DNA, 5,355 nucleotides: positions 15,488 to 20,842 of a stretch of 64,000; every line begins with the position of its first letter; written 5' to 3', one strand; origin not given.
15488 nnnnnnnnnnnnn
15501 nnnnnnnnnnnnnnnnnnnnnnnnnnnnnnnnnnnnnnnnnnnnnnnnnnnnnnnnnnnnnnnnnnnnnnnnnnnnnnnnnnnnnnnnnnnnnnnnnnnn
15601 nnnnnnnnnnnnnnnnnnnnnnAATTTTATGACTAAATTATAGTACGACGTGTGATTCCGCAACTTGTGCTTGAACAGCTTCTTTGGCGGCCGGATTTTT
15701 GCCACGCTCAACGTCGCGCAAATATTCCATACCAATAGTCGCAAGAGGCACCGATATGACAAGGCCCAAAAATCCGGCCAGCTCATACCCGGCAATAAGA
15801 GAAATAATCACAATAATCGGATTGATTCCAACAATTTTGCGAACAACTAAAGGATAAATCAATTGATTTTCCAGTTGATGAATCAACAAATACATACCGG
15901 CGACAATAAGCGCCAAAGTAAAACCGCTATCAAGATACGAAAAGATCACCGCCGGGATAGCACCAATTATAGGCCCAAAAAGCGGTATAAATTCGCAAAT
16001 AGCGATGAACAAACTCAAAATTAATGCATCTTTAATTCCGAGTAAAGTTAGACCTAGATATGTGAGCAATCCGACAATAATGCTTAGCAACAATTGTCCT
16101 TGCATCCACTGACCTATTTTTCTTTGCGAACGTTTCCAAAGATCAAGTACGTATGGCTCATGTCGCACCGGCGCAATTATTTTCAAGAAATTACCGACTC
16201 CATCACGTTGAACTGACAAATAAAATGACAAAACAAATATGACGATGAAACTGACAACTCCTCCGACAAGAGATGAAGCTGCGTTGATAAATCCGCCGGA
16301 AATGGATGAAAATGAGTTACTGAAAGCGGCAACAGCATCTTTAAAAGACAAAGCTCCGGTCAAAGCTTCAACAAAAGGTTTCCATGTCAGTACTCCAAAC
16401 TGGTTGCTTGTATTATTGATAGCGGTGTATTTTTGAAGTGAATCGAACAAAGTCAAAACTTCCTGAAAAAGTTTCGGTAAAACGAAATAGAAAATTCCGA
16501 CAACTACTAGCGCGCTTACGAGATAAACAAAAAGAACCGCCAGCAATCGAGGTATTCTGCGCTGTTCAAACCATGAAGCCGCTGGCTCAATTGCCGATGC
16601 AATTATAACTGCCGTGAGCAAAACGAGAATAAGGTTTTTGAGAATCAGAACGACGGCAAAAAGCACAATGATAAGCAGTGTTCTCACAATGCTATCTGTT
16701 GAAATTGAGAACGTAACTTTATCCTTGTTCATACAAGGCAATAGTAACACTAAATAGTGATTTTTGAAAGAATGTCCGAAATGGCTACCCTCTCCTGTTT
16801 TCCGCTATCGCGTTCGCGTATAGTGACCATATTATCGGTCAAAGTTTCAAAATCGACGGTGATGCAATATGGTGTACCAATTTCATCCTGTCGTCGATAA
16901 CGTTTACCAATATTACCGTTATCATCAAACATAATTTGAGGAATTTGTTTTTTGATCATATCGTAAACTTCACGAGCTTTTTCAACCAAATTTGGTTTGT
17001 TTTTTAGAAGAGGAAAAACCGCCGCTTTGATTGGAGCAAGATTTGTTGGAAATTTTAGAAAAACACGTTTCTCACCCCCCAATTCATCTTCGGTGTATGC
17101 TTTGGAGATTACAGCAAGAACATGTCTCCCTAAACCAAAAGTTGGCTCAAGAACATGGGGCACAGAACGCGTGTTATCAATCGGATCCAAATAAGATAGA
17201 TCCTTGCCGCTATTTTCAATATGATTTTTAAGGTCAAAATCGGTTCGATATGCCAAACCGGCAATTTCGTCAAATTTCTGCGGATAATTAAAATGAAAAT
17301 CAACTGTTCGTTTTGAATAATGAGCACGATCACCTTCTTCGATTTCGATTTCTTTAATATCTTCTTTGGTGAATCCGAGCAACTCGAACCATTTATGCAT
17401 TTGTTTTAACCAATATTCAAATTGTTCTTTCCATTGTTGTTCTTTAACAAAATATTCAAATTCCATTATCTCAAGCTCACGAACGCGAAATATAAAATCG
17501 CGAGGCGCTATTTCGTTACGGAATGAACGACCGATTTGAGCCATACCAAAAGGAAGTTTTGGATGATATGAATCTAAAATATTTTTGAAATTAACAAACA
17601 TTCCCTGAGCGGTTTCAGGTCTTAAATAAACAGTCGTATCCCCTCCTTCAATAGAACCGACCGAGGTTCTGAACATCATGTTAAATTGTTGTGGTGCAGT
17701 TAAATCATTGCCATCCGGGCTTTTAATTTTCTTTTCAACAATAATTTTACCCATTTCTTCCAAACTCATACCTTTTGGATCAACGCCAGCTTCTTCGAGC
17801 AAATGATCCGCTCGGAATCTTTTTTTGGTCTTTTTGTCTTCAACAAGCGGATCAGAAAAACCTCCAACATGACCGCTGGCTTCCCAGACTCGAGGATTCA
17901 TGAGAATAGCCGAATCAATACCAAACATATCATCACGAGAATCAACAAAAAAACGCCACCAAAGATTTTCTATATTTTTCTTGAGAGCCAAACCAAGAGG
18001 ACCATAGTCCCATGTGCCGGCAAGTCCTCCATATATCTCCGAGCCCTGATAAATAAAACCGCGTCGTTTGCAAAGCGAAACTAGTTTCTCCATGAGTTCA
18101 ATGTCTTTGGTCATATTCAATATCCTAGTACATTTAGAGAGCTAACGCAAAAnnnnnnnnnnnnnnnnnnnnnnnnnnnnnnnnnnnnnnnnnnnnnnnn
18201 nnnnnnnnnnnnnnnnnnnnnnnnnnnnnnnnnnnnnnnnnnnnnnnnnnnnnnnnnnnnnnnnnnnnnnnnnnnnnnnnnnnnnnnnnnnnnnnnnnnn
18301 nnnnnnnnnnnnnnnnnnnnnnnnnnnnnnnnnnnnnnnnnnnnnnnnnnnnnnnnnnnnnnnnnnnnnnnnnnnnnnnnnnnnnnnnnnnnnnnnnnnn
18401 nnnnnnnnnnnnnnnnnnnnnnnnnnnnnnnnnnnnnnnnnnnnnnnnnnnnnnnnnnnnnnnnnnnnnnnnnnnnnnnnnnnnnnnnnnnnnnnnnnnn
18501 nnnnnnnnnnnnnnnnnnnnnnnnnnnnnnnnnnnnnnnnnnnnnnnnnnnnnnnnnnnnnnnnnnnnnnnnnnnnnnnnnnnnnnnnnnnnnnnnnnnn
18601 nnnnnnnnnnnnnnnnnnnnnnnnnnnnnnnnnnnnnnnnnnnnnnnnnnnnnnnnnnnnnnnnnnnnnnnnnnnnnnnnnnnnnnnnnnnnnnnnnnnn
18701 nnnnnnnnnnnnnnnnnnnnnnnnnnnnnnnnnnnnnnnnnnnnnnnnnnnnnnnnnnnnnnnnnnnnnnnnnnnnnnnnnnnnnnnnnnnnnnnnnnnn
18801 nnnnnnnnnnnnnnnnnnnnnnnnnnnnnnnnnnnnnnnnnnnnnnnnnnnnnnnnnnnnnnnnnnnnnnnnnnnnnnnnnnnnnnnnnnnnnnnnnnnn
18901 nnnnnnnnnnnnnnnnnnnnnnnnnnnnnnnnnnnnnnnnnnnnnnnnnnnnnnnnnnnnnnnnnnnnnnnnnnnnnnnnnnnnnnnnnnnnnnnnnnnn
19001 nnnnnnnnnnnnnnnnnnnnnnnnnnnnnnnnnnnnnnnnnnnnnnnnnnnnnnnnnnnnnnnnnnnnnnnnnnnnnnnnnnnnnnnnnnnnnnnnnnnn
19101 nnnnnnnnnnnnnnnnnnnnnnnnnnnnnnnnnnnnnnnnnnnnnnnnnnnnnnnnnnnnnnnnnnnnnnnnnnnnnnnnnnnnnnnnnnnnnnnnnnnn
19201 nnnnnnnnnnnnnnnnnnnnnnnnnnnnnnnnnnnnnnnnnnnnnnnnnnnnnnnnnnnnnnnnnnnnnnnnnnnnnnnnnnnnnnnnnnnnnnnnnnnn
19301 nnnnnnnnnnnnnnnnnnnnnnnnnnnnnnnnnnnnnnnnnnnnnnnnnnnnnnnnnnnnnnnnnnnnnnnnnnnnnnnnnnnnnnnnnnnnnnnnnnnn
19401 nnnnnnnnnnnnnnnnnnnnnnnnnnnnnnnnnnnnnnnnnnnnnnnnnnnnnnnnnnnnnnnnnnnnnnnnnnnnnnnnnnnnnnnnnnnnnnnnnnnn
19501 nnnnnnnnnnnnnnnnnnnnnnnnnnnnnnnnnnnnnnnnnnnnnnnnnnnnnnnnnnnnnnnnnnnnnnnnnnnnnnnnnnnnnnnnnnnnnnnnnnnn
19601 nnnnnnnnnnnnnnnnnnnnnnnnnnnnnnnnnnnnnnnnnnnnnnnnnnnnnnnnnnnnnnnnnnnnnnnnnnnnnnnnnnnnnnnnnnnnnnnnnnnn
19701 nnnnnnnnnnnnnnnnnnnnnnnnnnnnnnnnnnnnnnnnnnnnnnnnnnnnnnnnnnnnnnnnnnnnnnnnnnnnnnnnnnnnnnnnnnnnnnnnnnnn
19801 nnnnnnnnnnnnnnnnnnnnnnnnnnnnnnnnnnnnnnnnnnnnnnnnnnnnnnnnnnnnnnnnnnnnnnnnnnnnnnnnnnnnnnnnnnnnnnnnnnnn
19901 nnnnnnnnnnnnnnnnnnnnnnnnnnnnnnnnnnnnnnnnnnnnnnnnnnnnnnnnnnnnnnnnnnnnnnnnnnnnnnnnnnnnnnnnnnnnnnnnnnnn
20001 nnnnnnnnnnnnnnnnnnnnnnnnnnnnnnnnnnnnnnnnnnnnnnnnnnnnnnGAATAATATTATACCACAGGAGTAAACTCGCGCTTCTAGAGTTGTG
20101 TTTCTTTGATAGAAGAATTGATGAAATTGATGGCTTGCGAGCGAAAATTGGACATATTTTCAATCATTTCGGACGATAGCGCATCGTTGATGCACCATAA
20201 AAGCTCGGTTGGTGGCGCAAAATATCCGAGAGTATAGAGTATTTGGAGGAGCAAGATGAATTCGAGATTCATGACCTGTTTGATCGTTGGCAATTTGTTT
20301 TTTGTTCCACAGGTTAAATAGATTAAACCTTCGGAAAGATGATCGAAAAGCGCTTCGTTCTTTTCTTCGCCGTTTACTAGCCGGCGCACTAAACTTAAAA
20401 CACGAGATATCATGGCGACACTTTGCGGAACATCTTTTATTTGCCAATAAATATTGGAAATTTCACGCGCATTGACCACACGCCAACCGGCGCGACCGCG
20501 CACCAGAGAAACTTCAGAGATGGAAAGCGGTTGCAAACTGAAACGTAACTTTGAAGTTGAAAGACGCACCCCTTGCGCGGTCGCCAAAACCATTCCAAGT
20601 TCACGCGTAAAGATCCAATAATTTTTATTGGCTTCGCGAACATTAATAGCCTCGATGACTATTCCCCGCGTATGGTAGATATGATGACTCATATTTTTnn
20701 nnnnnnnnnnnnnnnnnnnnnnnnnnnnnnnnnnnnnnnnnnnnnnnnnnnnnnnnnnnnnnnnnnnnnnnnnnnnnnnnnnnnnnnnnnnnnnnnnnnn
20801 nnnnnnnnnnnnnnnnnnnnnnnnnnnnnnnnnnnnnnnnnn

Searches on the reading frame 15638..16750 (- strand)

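Call 42: search_protein_families(library=pfam, proteins=[window:15638-16750:-], max_evalue=0.00001)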
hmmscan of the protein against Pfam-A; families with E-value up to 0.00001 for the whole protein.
window:15638-16750:- (370 aa): 1 family
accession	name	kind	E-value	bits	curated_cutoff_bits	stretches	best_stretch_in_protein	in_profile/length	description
PF01594.21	AI-2E_transport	-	1.3e-56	192.7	34.3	1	25-343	6-322/327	AI-2E family transporter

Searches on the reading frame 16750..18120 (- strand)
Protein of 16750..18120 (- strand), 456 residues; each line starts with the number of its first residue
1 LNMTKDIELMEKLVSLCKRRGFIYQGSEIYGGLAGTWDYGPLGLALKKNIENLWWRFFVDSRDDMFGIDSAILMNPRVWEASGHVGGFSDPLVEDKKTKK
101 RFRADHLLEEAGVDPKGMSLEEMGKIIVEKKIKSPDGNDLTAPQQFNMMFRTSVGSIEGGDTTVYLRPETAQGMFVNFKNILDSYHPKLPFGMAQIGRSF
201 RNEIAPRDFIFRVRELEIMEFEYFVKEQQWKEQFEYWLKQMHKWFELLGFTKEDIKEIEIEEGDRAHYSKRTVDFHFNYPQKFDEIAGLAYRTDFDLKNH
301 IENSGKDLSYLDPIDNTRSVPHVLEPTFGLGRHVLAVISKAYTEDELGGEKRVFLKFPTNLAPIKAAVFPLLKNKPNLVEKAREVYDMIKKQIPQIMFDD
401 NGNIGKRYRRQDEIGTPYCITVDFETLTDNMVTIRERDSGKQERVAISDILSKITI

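Call 42: search_protein_families(library=pfam, proteins=[window:16750-18120:-], max_evalue=0.00001)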
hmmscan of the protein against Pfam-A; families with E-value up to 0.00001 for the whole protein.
window:16750-18120:- (456 aa): 2 families
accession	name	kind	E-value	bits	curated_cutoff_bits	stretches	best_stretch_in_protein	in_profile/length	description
PF03129.25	HGTP_anticodon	-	7.3e-21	74.6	21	1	365-454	1-91/94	Anticodon binding domain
PF00587.30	tRNA-synt_2b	-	2.5e-15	57.4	29.3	1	161-339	8-177/179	tRNA synthetase class II core domain (G, H, P, S and T)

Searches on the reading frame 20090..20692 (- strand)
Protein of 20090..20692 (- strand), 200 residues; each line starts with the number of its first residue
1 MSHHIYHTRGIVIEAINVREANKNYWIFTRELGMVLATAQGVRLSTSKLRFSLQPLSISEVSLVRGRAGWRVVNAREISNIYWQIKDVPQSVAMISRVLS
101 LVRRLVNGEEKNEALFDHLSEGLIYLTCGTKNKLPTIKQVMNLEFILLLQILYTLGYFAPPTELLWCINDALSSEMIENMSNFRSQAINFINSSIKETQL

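Call 42: search_protein_families(library=pfam, proteins=[window:20090-20692:-], max_evalue=0.00001)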
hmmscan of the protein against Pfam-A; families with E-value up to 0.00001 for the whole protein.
window:20090-20692:- (200 aa): 1 family
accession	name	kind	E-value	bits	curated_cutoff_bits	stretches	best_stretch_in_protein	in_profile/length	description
PF11967.14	RecO_N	-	5.5e-13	49.2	27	1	5-75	3-73/80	Recombination protein O N terminal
